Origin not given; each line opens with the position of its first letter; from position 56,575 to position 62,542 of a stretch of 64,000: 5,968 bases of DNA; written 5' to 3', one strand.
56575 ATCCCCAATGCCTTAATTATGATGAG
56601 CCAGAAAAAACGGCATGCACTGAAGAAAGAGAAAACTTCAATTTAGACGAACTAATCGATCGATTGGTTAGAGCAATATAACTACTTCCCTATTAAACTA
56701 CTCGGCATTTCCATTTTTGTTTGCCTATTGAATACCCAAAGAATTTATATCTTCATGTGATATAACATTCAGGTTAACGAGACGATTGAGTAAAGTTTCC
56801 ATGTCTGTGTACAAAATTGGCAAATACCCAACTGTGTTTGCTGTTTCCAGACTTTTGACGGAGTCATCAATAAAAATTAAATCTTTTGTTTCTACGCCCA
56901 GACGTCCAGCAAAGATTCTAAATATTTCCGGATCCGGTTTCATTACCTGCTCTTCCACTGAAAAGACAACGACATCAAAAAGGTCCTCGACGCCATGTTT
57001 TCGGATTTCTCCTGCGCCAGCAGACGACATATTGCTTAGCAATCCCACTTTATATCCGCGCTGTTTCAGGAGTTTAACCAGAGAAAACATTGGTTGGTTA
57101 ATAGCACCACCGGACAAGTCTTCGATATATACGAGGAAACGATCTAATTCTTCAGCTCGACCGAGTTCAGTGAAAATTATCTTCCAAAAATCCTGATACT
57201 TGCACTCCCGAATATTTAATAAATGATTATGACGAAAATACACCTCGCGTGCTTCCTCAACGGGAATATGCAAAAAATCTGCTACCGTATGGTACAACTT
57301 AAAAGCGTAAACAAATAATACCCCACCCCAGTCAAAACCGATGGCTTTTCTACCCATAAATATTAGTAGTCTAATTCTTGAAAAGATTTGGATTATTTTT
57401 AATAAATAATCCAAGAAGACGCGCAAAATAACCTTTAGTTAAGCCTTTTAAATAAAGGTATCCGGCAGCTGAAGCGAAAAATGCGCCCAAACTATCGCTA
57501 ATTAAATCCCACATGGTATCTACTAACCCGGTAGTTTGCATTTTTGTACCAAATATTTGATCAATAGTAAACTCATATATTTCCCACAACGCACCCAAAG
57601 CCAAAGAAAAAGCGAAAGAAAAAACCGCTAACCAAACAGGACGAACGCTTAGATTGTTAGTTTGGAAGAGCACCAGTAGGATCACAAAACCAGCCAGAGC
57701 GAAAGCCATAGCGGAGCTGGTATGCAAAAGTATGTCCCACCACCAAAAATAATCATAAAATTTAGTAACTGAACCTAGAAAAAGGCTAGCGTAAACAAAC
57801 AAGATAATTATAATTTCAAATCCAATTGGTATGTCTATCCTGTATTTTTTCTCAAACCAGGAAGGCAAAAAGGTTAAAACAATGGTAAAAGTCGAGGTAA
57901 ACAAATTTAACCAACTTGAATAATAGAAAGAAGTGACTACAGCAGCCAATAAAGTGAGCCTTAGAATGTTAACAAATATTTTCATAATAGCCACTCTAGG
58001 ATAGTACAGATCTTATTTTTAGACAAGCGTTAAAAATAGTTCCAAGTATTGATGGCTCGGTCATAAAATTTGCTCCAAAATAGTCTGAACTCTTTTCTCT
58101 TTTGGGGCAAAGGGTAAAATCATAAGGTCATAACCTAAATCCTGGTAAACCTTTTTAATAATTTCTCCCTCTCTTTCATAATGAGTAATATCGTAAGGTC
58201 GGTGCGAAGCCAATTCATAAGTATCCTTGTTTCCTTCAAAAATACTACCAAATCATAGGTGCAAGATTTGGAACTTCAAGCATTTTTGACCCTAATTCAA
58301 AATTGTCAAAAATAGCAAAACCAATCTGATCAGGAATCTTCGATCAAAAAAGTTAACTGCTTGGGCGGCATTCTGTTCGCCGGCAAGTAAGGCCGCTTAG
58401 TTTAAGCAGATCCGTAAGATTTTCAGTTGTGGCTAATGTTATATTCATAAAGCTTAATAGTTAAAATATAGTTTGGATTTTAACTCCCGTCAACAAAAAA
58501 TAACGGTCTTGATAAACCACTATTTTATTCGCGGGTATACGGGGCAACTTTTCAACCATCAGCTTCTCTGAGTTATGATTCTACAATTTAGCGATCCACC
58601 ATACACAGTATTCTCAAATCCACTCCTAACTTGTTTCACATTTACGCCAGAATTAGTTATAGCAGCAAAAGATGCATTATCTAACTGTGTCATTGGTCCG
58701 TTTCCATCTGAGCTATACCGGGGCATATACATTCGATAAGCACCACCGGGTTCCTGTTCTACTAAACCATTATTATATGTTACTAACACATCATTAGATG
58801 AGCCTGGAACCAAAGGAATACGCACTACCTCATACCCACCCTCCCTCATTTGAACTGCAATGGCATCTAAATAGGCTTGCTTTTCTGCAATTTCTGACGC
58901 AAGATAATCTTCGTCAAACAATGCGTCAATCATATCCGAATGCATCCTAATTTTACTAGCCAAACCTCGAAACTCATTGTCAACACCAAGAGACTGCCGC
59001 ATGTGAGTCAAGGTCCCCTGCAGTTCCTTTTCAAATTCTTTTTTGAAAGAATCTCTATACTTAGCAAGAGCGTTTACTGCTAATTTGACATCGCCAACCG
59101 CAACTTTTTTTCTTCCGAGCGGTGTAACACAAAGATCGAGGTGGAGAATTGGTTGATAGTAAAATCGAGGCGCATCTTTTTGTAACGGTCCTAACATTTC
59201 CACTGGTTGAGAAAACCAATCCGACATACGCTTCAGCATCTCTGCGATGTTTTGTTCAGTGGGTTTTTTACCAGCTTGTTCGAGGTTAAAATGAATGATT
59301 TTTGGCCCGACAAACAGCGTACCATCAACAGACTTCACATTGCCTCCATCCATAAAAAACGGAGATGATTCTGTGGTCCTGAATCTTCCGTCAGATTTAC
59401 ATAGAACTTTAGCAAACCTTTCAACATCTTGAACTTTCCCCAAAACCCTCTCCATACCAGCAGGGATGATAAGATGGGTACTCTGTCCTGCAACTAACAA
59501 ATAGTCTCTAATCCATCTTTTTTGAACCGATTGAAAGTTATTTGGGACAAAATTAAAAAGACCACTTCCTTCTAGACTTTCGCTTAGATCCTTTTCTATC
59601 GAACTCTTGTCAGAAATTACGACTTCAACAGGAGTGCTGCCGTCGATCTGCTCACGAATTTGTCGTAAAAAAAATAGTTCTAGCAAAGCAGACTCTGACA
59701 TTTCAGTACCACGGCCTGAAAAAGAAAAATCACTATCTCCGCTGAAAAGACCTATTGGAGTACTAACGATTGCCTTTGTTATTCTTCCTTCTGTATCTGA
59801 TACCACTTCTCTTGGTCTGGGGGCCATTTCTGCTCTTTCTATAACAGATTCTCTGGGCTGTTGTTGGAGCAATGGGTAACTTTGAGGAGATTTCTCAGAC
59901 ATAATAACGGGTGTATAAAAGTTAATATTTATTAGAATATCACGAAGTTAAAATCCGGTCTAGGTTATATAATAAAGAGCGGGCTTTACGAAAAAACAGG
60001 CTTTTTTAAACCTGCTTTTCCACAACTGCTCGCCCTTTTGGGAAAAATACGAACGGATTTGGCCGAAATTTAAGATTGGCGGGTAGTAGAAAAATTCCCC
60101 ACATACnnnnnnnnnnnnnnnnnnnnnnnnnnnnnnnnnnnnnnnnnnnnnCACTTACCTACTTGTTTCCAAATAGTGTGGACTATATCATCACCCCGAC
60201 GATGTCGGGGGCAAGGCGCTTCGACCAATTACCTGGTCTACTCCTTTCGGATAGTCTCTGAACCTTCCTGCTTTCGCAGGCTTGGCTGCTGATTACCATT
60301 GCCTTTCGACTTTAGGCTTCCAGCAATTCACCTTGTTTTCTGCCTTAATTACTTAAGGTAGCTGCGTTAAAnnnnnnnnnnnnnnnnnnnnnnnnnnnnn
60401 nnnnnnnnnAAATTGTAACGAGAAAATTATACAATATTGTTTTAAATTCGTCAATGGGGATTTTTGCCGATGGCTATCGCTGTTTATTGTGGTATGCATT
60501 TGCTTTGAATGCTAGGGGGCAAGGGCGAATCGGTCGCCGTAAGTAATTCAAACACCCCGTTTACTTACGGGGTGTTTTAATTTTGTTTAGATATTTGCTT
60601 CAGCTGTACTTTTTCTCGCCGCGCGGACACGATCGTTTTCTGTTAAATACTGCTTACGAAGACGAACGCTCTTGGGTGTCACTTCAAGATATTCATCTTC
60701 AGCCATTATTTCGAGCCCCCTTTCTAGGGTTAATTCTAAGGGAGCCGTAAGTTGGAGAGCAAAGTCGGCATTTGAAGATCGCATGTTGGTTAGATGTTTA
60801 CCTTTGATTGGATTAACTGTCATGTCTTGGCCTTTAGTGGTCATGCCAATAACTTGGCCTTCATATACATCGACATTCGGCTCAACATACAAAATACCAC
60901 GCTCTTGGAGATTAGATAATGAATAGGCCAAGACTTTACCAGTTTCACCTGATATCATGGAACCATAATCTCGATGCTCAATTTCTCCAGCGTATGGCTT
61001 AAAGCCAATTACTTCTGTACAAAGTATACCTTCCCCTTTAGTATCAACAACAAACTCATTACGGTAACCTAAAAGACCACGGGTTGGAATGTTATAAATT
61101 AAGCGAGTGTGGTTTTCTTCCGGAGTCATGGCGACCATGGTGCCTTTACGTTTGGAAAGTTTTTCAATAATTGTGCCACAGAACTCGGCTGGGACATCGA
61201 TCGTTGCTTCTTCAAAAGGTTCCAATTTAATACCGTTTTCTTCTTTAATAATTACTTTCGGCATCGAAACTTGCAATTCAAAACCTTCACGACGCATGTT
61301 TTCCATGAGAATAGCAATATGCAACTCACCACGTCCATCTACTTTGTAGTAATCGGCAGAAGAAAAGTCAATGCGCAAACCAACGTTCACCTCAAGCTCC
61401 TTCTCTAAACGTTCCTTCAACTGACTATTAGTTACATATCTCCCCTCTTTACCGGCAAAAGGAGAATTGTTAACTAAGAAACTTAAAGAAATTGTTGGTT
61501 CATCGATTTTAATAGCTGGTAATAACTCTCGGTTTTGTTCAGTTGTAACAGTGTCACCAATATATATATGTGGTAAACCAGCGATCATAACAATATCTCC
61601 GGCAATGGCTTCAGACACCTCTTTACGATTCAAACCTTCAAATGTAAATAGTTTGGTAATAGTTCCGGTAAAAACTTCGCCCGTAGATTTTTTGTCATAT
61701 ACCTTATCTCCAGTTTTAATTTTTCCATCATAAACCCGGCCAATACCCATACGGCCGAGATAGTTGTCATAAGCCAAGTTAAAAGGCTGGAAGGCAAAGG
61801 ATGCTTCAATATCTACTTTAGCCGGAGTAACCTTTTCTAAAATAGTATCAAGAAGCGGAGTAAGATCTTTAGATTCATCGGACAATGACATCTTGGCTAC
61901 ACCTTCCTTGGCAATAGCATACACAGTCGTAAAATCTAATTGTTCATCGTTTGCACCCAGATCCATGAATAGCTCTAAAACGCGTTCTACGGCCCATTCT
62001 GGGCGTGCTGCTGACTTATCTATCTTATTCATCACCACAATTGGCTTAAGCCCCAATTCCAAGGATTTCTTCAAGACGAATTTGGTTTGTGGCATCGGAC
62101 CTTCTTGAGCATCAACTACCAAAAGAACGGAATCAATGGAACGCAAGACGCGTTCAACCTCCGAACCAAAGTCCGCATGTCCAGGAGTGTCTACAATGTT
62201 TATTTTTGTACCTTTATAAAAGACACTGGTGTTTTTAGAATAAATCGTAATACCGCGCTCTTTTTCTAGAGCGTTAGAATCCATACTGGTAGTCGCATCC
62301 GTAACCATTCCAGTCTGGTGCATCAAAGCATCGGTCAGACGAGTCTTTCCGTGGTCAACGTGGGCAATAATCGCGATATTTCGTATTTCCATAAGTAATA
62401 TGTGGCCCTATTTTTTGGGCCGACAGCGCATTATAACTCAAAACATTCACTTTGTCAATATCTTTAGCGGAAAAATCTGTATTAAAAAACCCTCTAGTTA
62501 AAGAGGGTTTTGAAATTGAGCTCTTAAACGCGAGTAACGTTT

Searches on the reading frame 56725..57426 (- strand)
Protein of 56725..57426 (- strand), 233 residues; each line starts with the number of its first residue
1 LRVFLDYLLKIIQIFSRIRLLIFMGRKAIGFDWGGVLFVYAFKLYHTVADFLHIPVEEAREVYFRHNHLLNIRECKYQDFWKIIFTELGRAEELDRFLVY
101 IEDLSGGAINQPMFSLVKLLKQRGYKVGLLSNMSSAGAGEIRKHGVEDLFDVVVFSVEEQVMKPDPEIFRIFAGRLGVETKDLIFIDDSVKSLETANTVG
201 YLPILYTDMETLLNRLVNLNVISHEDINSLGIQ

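Call 40: search_protein_families(library=pfam, proteins=[window:56725-57426:-], max_evalue=0.01)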
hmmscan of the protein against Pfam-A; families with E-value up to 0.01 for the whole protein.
window:56725-57426:- (233 aa): 2 families
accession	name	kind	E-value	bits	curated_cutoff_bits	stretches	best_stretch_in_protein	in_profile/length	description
PF00702.32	Hydrolase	-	7.6e-17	62.8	26.4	1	27-198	2-189/191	haloacid dehalogenase-like hydrolase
PF13419.12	HAD_2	-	4.6e-11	43.6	23.8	1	113-200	84-172/178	Haloacid dehalogenase-like hydrolase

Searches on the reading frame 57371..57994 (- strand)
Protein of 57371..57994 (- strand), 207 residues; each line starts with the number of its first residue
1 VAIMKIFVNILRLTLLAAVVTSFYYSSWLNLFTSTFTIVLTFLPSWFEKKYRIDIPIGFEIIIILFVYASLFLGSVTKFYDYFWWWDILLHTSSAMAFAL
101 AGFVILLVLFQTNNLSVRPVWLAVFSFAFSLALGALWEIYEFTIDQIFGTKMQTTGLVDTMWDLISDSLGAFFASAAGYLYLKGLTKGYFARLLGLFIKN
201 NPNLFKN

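Call 40: search_protein_families(library=pfam, proteins=[window:57371-57994:-], max_evalue=0.01)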
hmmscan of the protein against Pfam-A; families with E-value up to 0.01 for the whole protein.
window:57371-57994:- (207 aa): 1 family
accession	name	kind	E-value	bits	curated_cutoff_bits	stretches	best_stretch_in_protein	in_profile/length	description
PF09997.14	DUF2238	-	0.0033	17.7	26.4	1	102-167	68-136/140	Predicted membrane protein (DUF2238)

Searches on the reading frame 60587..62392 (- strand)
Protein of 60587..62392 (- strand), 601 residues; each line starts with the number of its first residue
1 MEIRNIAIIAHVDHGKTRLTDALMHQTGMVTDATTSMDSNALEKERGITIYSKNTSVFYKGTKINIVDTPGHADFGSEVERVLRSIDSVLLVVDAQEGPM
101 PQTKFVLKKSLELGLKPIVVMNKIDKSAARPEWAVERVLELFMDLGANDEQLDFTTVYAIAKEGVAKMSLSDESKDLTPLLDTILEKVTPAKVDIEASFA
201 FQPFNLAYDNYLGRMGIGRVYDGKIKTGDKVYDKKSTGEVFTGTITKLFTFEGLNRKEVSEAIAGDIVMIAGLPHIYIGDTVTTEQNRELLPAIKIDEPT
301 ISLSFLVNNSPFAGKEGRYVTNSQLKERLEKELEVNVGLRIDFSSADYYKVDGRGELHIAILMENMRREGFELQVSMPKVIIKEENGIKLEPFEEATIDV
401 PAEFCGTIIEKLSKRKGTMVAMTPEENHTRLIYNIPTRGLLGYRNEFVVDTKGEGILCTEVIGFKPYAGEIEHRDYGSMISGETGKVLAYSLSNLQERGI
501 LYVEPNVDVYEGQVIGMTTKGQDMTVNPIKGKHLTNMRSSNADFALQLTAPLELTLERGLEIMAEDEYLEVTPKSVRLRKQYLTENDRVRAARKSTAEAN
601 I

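Call 10: find_encoding_contigs(protein=window:60587-62392:-, flank=3000, max_places=6)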
Protein window:60587-62392:- (601 aa): 1 contig read that carries it; 1 place shown.
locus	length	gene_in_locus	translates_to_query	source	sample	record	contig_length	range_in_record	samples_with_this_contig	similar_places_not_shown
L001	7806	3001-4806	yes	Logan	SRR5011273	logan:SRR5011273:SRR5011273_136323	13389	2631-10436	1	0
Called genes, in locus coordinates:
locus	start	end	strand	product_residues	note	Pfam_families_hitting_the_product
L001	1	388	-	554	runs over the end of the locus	-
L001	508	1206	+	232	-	PF05050:Methyltransf_21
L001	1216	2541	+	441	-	PF22053:DUF6938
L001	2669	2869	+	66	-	PF00313:CSD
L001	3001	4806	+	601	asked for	PF00009:GTP_EFTU, PF01926:MMR_HSR1 (weak), PF22042:EF-G_D2, PF03144:GTP_EFTU_D2, PF00679:EFG_C, PF21018:BipA_C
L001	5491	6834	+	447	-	-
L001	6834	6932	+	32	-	-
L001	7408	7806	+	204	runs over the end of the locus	PF09997:DUF2238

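Call 40: search_protein_families(library=pfam, proteins=[window:60587-62392:-], max_evalue=0.01)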
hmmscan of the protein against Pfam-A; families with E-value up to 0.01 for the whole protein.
window:60587-62392:- (601 aa): 8 families
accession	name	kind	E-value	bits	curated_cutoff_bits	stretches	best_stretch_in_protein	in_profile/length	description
PF00009.33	GTP_EFTU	-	3.1e-51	174.1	26.5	1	2-187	2-185/188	Elongation factor Tu GTP binding domain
PF21018.2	BipA_C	-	6.3e-40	135.8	23.8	1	477-584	2-109/110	TypA/BipA C-terminal domain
PF00679.30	EFG_C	-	2.5e-20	72.7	27.9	1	389-472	2-86/89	Elongation factor G C-terminus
PF03144.31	GTP_EFTU_D2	-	7.9e-13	49.1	30.3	1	213-283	1-73/73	Elongation factor Tu domain 2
PF22042.2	EF-G_D2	-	1e-09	38.8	27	1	204-284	7-83/84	Elongation factor G domain 2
PF01926.29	MMR_HSR1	-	7.4e-07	29.7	21.9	1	6-123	2-113/113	50S ribosome-binding GTPase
PF02421.24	FeoB_N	-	0.00016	21.7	27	1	47-129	32-120/156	Ferrous iron transport protein B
PF09439.16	SRPRB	-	0.00016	21.5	25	1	5-95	5-82/178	Signal recognition particle receptor beta subunit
